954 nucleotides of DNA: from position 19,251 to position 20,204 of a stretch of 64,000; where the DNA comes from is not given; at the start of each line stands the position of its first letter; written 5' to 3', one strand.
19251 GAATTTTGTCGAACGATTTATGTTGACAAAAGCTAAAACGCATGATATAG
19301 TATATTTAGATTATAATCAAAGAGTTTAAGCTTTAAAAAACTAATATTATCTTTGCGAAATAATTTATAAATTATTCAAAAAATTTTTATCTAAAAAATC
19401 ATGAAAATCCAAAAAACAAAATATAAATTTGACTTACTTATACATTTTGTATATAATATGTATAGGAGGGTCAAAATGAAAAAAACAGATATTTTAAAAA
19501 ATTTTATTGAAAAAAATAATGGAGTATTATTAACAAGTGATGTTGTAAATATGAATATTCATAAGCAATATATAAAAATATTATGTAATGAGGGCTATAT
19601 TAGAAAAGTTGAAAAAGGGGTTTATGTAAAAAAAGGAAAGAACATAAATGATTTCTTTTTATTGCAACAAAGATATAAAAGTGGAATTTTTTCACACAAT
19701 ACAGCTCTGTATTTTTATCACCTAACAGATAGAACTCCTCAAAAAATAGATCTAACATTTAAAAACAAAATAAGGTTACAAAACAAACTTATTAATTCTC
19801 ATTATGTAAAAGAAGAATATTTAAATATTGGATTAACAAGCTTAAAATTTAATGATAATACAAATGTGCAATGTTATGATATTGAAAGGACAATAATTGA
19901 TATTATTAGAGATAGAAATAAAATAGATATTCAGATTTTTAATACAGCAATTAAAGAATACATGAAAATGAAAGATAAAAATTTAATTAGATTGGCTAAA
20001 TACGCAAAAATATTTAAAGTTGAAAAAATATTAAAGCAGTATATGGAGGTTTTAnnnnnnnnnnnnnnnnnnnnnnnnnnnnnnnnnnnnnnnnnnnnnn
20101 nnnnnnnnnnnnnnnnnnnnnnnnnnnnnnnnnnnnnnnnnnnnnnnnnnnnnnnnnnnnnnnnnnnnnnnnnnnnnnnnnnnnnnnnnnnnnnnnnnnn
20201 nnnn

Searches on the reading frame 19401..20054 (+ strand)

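Call 9: search_protein_families(library=pfam, proteins=[window:19401-20054:+], max_evalue=0.01)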
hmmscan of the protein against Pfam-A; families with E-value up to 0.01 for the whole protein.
window:19401-20054:+ (218 aa): 2 families
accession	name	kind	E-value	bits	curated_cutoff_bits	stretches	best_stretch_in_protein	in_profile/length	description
PF13338.12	AbiEi_4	-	0.00066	20.2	25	1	31-76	2-47/49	Transcriptional regulator, AbiEi antitoxin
PF25166.1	CoiA_C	-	0.0013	19.1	21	1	9-80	64-138/149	Competence protein CoiA, C-terminal domain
